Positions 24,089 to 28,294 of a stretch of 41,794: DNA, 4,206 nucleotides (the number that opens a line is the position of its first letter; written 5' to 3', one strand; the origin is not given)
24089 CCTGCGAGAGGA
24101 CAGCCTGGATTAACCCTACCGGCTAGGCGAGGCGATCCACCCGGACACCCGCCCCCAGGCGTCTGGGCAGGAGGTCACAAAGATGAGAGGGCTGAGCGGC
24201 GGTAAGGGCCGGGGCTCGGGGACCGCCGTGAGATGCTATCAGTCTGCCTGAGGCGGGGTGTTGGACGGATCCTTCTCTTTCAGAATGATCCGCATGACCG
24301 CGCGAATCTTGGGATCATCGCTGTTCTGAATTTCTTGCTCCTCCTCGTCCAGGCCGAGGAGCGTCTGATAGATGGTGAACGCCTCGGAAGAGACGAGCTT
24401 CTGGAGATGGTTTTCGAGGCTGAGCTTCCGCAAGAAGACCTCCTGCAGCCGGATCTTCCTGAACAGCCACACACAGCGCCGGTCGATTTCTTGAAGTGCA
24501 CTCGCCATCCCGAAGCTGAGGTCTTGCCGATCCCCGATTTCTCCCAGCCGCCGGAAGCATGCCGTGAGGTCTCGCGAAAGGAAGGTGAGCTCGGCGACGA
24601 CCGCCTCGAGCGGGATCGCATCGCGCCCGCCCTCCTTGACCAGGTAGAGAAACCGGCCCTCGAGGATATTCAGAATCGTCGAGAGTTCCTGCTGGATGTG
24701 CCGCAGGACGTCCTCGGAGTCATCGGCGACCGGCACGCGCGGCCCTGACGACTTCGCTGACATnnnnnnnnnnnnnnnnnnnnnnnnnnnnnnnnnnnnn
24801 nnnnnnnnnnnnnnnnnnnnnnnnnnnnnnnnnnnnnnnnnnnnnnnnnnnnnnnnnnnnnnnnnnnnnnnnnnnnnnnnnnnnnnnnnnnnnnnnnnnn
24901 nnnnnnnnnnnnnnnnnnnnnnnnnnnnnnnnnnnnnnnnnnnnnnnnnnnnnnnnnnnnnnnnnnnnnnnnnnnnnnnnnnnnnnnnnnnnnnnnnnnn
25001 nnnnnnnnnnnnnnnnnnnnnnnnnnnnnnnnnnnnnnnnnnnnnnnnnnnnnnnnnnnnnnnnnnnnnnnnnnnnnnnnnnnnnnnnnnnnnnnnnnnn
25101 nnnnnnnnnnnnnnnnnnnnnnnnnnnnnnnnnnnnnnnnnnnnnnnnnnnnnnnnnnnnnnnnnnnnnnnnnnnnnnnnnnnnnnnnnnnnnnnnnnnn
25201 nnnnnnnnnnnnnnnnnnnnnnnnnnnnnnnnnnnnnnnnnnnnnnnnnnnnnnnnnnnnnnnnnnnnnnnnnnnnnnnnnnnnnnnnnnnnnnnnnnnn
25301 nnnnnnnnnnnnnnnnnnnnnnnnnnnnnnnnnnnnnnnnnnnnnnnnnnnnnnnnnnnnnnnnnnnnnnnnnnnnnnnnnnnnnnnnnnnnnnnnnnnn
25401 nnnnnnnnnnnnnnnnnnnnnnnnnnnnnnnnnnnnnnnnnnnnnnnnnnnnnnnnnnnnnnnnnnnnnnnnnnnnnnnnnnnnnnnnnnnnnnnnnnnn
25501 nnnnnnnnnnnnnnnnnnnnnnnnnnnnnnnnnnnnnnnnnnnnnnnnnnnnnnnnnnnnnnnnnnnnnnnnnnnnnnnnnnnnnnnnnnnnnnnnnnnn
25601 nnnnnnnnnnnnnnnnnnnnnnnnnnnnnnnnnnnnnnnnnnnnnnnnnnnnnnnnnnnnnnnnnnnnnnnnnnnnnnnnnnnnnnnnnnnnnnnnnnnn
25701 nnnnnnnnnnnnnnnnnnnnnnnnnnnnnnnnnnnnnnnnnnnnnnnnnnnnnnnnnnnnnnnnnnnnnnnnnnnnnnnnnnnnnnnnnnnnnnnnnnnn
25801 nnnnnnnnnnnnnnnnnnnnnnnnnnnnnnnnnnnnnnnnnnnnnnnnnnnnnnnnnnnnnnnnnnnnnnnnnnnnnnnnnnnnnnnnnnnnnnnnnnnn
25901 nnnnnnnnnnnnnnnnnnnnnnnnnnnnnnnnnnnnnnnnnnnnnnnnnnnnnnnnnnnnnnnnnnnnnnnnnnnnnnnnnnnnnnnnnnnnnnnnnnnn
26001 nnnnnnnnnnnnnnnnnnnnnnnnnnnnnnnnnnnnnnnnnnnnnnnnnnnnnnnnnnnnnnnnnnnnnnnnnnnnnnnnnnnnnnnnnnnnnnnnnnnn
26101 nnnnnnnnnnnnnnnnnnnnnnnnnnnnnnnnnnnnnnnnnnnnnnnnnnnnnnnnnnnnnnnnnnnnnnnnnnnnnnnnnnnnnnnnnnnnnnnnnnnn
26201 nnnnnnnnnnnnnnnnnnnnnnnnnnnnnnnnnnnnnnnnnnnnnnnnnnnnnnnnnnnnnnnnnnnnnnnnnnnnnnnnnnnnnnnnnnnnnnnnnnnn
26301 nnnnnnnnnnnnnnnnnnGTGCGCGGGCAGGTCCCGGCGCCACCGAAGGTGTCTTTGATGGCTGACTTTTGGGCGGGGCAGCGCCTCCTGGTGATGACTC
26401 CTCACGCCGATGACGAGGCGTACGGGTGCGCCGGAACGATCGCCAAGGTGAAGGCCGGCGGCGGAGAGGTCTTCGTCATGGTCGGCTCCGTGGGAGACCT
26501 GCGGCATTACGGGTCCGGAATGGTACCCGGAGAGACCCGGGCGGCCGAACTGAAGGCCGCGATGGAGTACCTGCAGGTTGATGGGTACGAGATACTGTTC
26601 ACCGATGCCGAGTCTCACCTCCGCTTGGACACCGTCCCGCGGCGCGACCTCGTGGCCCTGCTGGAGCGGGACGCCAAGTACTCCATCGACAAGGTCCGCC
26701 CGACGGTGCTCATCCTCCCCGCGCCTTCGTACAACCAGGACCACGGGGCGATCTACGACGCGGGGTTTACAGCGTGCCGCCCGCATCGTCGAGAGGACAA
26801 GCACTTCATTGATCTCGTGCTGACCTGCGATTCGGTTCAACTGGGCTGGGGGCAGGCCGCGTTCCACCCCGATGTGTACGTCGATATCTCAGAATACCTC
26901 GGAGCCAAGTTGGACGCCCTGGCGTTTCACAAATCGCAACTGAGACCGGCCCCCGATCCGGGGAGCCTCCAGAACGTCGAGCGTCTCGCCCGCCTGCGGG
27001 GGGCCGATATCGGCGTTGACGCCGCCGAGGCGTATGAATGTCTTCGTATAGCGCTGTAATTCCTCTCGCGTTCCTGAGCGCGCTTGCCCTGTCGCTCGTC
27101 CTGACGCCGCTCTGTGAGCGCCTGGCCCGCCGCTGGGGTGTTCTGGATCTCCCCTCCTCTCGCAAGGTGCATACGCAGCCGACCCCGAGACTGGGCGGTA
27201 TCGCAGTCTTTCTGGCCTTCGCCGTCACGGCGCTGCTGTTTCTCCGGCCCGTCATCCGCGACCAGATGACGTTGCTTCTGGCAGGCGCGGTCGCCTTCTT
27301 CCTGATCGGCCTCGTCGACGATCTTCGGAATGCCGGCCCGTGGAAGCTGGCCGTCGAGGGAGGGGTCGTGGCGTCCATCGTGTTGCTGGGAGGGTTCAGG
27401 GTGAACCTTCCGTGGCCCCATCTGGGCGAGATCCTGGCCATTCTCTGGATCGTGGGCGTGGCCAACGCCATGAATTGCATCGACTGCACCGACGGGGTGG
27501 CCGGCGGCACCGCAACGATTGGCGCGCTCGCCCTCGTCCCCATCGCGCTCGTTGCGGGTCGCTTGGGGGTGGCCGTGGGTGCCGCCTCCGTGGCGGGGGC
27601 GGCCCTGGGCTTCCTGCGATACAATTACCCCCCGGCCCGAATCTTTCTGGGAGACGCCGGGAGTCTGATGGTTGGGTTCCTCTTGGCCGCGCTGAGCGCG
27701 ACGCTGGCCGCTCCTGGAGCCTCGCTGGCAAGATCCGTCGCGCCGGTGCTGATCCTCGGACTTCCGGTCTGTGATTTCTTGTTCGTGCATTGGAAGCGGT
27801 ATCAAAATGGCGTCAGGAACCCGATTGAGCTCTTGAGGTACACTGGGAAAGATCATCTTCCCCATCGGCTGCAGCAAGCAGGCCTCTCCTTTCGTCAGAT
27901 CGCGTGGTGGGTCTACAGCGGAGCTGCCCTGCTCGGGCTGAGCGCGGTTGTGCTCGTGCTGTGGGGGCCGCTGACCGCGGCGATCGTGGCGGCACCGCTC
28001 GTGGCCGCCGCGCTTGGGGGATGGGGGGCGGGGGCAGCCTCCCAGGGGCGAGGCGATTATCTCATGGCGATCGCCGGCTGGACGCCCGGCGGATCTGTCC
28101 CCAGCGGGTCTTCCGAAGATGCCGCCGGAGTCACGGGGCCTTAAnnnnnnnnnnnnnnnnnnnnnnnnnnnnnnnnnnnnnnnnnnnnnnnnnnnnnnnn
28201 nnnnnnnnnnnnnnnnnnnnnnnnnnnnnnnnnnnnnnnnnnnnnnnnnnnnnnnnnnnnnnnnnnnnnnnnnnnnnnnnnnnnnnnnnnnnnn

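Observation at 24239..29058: Two divergently oriented paralogous genes of unknown function bracket the WecA/PIG-L/epimerase block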

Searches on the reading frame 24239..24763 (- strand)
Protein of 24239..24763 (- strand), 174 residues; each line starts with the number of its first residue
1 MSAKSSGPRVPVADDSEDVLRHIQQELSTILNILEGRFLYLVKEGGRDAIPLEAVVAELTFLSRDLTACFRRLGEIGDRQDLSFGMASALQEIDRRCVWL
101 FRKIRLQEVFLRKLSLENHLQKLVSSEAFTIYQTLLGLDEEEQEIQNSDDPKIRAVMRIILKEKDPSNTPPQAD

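Call 4: search_protein_families(library=pfam, proteins=[window:24239-24763:-], max_evalue=0.1)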
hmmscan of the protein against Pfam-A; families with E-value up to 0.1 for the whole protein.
window:24239-24763:- (174 aa): 1 family
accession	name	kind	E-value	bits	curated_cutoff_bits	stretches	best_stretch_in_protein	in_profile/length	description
PF14500.11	MMS19_N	-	0.0047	17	26.7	1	109-168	81-141/262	Dos2-interacting transcription regulator of RNA-Pol-II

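Call 5: search_protein_families(library=ncbifam, proteins=[window:24239-24763:-], max_evalue=0.1)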
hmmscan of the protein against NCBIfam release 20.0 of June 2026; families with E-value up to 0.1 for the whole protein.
window:24239-24763:- (174 aa): 0 families

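Call 11: find_homologous_proteins(query=window:24239-24763:-, max_evalue=0.001)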
Query window:24239-24763:- (174 aa): 23 proteins with E <= 0.001 among 116 candidates.
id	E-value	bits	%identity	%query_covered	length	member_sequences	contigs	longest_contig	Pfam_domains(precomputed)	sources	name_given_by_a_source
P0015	4.4e-96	337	96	95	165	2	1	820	-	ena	-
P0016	2.2e-84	299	84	100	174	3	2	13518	-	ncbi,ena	-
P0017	5.7e-84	298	84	99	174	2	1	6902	-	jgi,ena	-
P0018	7.5e-78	278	79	100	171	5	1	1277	-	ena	-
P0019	1.5e-71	258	72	100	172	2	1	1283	-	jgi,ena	-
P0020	6.0e-71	256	74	98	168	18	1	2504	-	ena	-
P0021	2.7e-50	189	59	86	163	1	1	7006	-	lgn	-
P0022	6.4e-49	184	61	94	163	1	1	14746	-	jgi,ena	-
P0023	6.5e-49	184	58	90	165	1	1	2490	-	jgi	jgi:hypothetical protein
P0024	1.8e-48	183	57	91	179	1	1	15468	-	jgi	jgi:hypothetical protein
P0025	3.1e-48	182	60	87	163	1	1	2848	-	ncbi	-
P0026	5.7e-48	181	59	92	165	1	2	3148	-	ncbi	-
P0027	1.5e-47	180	64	83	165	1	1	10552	-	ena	-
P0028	1.0e-46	177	61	85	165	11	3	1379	-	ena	-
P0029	3.3e-46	175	58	95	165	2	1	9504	-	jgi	jgi:hypothetical protein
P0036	1.6e-43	167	56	89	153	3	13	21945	-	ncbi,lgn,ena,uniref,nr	ncbi:MAG: hypothetical protein E6H00_15965 [Bacillati bacterium ANGP1]|uniref:Flagellar protein FlgN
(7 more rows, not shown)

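Call 17: find_encoding_contigs(protein=P0036, flank=10000, max_places=4)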
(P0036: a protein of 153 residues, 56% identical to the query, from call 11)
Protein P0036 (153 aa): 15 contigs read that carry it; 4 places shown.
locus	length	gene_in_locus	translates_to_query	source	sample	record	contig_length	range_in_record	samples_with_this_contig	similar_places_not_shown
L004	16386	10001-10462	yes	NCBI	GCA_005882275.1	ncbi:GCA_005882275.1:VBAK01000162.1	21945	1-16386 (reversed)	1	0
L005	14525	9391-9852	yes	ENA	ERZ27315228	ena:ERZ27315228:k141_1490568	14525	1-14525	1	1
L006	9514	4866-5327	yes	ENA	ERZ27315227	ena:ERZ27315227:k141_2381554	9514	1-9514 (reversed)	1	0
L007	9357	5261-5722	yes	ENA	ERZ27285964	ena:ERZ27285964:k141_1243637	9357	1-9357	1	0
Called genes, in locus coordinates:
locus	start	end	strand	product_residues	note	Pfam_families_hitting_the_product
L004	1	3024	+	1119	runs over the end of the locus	PF17757:UvrB_inter, PF02559:CarD_TRCF_RID, PF00270:DEAD, PF04851:ResIII, PF00271:Helicase_C, PF03461:TRCF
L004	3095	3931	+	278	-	PF01503:PRA-PH (faint), PF03819:MazG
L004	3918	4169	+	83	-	PF01479:S4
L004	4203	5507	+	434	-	PF03952:Enolase_N, PF00113:Enolase_C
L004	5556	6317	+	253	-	PF01464:SLT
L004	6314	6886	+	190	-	PF04977:DivIC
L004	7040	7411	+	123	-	PF00575:S1, PF23459:S1_RRP5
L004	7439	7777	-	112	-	-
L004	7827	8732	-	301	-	PF13249:SQHop_cyclase_N (faint), PF13243:SQHop_cyclase_C (faint)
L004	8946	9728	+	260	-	PF00072:Response_reg, PF00196:GerE, PF04545:Sigma70_r4 (weak), PF08281:Sigma70_r4_2 (weak)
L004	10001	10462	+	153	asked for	-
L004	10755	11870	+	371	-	PF01636:APH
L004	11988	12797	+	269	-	PF07286:D-Glu_cyclase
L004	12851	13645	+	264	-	PF01149:Fapy_DNA_glyco, PF06831:H2TH, PF06827:zf-FPG_IleRS (weak)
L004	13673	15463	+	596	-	PF02129:Peptidase_S15, PF08530:PepX_C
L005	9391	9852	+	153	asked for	-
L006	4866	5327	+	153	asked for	-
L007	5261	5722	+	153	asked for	-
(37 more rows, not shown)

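Call 64: search_protein_families(library=pfam, proteins=[P0036, window:24239-24763:-], max_evalue=10)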
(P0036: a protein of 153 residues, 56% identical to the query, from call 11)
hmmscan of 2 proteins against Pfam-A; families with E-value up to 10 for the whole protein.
P0036 (153 aa): 0 families

window:24239-24763:- (174 aa): 1 family
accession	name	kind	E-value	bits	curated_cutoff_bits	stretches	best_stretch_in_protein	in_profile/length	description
PF14500.11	MMS19_N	-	0.0047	17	26.7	1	109-168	81-141/262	Dos2-interacting transcription regulator of RNA-Pol-II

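Call 70: search_protein_families(library=phrogs, proteins=[window:24239-24763:-, P0036], max_evalue=0.01)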
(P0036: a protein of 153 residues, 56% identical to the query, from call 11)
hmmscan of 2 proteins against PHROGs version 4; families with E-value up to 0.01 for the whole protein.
window:24239-24763:- (174 aa): 0 families

P0036 (153 aa): 0 families

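Call 77: predict_structure(alignment_id=A5)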
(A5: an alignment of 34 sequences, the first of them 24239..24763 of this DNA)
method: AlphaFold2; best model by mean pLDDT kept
length: 174 residues; sequences in the alignment: 34
mean_pLDDT: 88.8   pTM: 0.68
mean pLDDT of the five models: 88.8, 86.7, 86.5, 85.8, 85.3
residues with pLDDT >= 90: 127; 70-90: 23; 50-70: 23; < 50: 1
segments of 3 or more residues with pLDDT < 50: none
pLDDT, mean of each block of 10 residues (from residue 1): 62 77 95 98 95 95 96 91 93 96 95 92 94 94 90 89 69 61
secondary structure, 60 per line:
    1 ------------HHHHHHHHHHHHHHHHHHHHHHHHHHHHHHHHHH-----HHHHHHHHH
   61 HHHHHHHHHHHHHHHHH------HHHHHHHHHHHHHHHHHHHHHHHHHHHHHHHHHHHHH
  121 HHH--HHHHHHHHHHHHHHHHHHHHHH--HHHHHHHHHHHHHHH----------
elements in order: H13-46 H52-77 H84-123 H126-147 H150-164

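Call 79: fold_search(model_id=the predicted structure, library=pdb)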
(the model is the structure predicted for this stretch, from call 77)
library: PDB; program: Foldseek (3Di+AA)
matches with E <= 10: 470; with E <= 0.001: 0
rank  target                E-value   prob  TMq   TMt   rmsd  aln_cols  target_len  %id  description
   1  5yny_A                7.2e-02  0.99  0.35  0.52   6.4       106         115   13  Structure of house dust mite allergen Der F 21 in PEG2KMME (released 2019-03-13)
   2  5yny_B                1.1e-01  0.97  0.35  0.51   6.4       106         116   13  Structure of house dust mite allergen Der F 21 in PEG2KMME (released 2019-03-13)
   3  5jtg_B                1.1e-01  0.69  0.33  0.21  17.7       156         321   13  Crystal structure of Thermotoga maritima mutant D89K/D253K (released 2017-01-25)
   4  5jtg_E                1.3e-01  0.60  0.30  0.19  17.9       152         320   13  Crystal structure of Thermotoga maritima mutant D89K/D253K (released 2017-01-25)
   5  9had_A                1.4e-01  0.95  0.37  0.54   7.2       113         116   14  Der f 21 dust mite allergen with computationally designed DerF21_b10 binder (released 2024-12-18)
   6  5jtg_C                1.4e-01  0.57  0.31  0.19  18.0       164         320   13  Crystal structure of Thermotoga maritima mutant D89K/D253K (released 2017-01-25)
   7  8zah_B                1.5e-01  0.91  0.36  0.27   5.4       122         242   11  Crystal structure of the channel protein CorA from Campylobacter jejuni (released 2024-06-19)
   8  5yny_C                1.6e-01  0.96  0.36  0.53   6.4       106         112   13  Structure of house dust mite allergen Der F 21 in PEG2KMME (released 2019-03-13)
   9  3mq1_A                1.8e-01  0.96  0.36  0.60   5.9        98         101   16  Crystal Structure of Dust Mite Allergen Der p 5 (released 2010-06-02)
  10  8gji_A                1.8e-01  0.38  0.24  0.25  19.3       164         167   12  De novo design of high-affinity protein binders to bioactive helical peptides (released 2024-01-10)
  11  8tmj_B                1.9e-01  0.57  0.33  0.19  18.8       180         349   14  Cryo-EM structure of CorA in complex with conformation-specific synthetic antibody C18 and 100 uM MgCl2, State MG0.1-2 (released 2025-02-12)
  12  2iub_C                1.9e-01  0.54  0.31  0.19  17.7       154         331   14  Crystal structure of a divalent metal ion transporter CorA at 2.9 A resolution. (released 2006-08-03)
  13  3mq1_E                2.2e-01  0.96  0.36  0.60   5.6        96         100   16  Crystal Structure of Dust Mite Allergen Der p 5 (released 2010-06-02)
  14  5yny_D                2.2e-01  0.93  0.35  0.54   6.5       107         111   13  Structure of house dust mite allergen Der F 21 in PEG2KMME (released 2019-03-13)
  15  8zak_B                2.2e-01  0.87  0.36  0.28   5.3       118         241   11  Crystal structure of the channel protein CorA from Campylobacter jejuni in complex with Ni2+ (released 2024-06-19)
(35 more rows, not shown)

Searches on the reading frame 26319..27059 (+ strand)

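Call 4: search_protein_families(library=pfam, proteins=[window:26319-27059:+], max_evalue=0.1)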
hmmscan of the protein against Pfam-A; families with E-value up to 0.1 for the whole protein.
window:26319-27059:+ (246 aa): 1 family
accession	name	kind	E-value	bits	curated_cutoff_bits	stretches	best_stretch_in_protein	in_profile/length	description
PF02585.22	PIG-L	-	9e-15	55.8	28.2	1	24-152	1-128/129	GlcNAc-PI de-N-acetylase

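Call 5: search_protein_families(library=ncbifam, proteins=[window:26319-27059:+], max_evalue=0.1)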
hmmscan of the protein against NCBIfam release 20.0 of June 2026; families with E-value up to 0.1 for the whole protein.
window:26319-27059:+ (246 aa): 5 families
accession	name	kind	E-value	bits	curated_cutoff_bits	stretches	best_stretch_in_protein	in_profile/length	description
TIGR04000.1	thiol_BshB2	equivalog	2.9e-13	50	195.25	1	23-209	3-186/217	bacillithiol biosynthesis deacetylase BshB2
TIGR04001.1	thiol_BshB1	equivalog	3.4e-11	43.3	182.5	1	23-239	4-218/226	bacillithiol biosynthesis deacetylase BshB1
TIGR03445.1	mycothiol_MshB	equivalog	0.0015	18.5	224.35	0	26-88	3-75/284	N-acetyl-1-D-myo-inositol-2-amino-2-deoxy-alpha-D-glucopyranoside deacetylase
TIGR03446.1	mycothiol_Mca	equivalog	0.031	13.9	277.15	0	22-60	2-40/283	mycothiol conjugate amidase Mca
NF040518.1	Lacto_Palin_RP3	domain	0.066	13.3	28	0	12-22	11-21/23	translation of Lactobacillus palindromic repeat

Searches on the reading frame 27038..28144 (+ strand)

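Call 4: search_protein_families(library=pfam, proteins=[window:27038-28144:+], max_evalue=0.1)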
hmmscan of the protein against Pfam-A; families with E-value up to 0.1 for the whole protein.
window:27038-28144:+ (368 aa): 2 families
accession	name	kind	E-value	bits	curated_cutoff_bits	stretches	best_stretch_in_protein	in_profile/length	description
PF00953.26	Glycos_transf_4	-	4e-28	98.8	27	1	78-222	2-158/160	Glycosyl transferase family 4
PF19447.4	DUF5985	-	0.0051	17.5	27.3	1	56-92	8-44/86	Family of unknown function (DUF5985)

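Call 5: search_protein_families(library=ncbifam, proteins=[window:27038-28144:+], max_evalue=0.1)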
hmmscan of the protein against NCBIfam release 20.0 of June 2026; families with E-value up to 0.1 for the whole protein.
window:27038-28144:+ (368 aa): 3 families
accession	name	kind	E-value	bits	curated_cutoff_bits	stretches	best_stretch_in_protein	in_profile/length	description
TIGR02380.1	ECA_wecA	exception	6e-27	94.7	326.05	1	19-299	11-301/346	UDP-N-acetylglucosamine--undecaprenyl-phosphate N-acetylglucosaminephosphotransferase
NF053644.1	MraY_archaea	equivalog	3.3e-20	72.7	450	2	133-222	185-276/340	pseudomurein biosynthesis MraY family phospho-N-acetylmuramoyl-pentapeptide-transferase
TIGR00445.1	mraY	equivalog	1.2e-15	57.9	192.05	2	128-219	135-241/321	phospho-N-acetylmuramoyl-pentapeptide-transferase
